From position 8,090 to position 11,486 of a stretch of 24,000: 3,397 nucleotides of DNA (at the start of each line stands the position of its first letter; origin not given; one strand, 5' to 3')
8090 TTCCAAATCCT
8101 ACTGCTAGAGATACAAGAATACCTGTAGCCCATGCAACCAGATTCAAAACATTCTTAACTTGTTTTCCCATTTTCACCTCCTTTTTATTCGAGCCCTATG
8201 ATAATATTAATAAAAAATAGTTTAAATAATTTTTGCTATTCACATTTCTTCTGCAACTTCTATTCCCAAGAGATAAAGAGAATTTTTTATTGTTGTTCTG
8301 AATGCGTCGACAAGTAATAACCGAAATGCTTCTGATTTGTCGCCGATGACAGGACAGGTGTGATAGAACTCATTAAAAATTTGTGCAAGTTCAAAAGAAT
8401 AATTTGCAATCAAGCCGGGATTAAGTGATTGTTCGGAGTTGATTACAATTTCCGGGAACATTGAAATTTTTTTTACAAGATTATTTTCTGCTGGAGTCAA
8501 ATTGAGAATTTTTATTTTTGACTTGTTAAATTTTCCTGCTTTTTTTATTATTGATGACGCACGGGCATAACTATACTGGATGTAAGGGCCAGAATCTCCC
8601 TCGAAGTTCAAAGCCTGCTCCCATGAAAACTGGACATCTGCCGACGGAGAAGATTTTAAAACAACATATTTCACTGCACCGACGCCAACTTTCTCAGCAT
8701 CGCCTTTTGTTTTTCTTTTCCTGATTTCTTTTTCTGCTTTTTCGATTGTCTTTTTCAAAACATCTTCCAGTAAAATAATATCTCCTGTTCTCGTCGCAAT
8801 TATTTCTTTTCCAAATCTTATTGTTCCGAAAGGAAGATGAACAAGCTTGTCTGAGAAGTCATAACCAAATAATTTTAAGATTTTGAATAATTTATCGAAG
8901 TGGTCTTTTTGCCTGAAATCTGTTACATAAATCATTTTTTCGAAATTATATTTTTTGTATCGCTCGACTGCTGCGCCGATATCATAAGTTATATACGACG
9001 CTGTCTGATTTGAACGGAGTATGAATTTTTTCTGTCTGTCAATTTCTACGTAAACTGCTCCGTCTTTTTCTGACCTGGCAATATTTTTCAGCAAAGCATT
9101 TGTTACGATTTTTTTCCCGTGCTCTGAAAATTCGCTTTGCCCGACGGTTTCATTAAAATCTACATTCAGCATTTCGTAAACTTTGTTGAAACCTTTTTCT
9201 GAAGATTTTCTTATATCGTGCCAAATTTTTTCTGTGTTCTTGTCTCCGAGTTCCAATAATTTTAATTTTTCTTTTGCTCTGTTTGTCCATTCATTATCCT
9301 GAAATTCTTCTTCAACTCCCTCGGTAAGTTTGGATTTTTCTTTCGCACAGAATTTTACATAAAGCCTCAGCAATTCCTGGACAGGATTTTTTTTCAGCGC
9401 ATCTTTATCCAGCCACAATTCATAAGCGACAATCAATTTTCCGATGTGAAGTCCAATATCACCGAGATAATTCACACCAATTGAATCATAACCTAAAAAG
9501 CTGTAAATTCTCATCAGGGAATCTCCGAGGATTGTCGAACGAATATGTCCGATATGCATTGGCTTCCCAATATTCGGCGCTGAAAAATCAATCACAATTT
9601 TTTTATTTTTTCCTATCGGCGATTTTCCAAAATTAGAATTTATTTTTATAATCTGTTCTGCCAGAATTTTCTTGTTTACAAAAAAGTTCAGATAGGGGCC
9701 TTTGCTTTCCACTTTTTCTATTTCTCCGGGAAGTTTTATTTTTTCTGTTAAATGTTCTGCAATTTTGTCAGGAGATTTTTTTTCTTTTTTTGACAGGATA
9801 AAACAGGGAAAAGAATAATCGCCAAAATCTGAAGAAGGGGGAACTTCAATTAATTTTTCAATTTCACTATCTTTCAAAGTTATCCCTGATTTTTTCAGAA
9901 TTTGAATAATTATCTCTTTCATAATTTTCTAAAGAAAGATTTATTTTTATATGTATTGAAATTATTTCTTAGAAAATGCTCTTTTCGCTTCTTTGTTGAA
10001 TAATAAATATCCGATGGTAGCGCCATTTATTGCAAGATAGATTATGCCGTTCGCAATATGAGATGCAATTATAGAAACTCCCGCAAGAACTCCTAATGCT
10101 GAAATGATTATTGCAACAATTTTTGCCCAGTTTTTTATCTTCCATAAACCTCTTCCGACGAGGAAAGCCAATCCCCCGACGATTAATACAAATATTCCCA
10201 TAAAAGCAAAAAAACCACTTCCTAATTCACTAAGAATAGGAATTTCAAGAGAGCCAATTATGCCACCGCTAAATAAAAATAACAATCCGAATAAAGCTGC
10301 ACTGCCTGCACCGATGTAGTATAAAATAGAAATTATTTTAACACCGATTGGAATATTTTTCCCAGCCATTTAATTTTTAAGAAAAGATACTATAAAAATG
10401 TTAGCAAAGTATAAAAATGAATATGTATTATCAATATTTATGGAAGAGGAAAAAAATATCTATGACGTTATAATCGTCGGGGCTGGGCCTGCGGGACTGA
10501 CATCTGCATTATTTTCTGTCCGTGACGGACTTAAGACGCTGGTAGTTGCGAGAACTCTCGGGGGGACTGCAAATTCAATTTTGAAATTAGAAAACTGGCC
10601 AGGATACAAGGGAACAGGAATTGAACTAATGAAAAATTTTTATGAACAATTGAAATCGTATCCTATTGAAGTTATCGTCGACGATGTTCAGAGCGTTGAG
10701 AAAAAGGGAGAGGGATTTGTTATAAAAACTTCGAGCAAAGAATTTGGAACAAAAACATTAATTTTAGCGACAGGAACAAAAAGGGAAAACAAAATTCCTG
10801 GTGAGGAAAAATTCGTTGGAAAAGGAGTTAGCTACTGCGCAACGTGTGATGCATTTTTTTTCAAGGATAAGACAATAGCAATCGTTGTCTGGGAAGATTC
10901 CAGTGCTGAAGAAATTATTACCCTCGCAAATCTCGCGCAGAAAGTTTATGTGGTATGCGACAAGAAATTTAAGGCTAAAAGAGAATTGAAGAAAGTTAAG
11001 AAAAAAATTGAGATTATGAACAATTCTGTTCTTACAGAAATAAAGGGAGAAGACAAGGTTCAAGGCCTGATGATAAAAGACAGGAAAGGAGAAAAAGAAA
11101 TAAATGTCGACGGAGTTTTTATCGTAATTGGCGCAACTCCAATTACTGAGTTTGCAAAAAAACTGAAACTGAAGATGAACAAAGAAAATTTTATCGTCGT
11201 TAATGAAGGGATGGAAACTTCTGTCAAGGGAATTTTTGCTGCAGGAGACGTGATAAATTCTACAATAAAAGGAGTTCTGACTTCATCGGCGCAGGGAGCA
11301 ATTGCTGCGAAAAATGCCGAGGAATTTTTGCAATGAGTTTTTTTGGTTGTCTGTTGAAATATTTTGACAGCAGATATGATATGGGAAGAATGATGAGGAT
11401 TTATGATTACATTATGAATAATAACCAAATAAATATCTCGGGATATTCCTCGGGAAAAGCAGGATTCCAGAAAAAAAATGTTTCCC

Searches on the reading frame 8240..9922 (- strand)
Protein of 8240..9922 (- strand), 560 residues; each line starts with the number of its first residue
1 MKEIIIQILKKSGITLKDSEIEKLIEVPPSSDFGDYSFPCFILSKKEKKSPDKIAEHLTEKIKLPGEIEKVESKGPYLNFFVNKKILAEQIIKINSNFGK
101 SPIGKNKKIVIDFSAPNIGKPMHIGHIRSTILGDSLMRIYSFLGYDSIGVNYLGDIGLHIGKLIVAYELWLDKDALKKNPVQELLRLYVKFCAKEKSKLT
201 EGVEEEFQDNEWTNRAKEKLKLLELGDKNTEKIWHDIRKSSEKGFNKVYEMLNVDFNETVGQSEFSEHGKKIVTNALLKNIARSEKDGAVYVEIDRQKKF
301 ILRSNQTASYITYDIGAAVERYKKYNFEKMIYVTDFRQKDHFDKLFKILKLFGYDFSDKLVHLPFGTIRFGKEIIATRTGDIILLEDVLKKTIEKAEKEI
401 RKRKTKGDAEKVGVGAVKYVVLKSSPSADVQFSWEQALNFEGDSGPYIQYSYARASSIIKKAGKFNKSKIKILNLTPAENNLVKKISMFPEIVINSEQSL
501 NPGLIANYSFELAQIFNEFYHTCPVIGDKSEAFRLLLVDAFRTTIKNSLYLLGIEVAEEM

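Call 8: search_protein_families(library=pfam, proteins=[window:8240-9922:-])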
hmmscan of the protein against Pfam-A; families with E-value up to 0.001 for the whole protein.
window:8240-9922:- (560 aa): 4 families
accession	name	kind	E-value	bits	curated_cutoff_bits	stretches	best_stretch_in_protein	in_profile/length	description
PF00750.26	tRNA-synt_1d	-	3.6e-64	217.4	23.3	1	100-434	13-349/349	tRNA synthetases class I (R), catalytic domain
PF05746.21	DALR_1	-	6.8e-30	104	22.3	1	448-560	1-117/117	DALR anticodon binding domain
PF03485.21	Arg_tRNA_synt_N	-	9.8e-19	68.2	21.5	1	2-82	4-85/85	Arginyl tRNA synthetase N terminal domain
PF01406.26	tRNA-synt_1e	-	5.5e-05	23.1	27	1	105-324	6-163/301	tRNA synthetases class I (C) catalytic domain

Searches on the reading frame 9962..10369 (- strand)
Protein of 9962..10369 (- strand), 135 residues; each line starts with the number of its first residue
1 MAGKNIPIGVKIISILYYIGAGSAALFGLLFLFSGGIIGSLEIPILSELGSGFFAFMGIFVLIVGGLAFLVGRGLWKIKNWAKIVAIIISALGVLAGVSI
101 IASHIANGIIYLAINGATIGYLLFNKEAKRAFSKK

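Call 49: search_protein_families(library=pfam, proteins=[window:9962-10369:-], max_evalue=0.01)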
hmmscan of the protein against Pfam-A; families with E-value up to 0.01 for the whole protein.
window:9962-10369:- (135 aa): 2 families
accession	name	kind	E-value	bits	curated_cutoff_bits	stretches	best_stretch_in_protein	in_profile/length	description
PF23636.1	DUF7144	-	6.9e-05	23.4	27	1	55-123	43-111/115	Domain of unknown function (DUF7144)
PF09900.14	DUF2127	-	0.00021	22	24.3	1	46-125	59-139/140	Predicted membrane protein (DUF2127)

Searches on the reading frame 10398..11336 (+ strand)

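Call 8: search_protein_families(library=pfam, proteins=[window:10398-11336:+])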
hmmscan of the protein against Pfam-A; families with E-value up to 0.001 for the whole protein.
window:10398-11336:+ (312 aa): 9 families
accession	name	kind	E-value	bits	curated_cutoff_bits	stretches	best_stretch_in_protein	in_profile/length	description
PF07992.20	Pyr_redox_2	-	3.2e-37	129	26.1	1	22-300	1-291/291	Pyridine nucleotide-disulphide oxidoreductase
PF13738.12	Pyr_redox_3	-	1.8e-20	73.8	30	1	95-283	102-305/305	Pyridine nucleotide-disulphide oxidoreductase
PF01134.28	GIDA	-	4.5e-08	33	22.1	0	23-55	1-33/391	Glucose inhibited division protein A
PF12831.13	FAD_oxidored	-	8.8e-07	29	27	1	23-61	1-41/416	FAD dependent oxidoreductase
PF00890.30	FAD_binding_2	-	1.1e-06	28.5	20.4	1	23-53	1-31/414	FAD binding domain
PF03486.20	HI0933_like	-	2.1e-05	24.5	50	0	23-50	2-29/244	HI0933-like protein Rossmann domain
PF01266.30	DAO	-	9.4e-05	22.5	27.9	0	23-56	1-35/353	FAD dependent oxidoreductase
PF01494.25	FAD_binding_3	-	0.00015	21.6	22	1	22-53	2-33/349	FAD binding domain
PF01946.23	Thi4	-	0.00024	20.8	26.2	1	22-54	18-51/235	Thi4 family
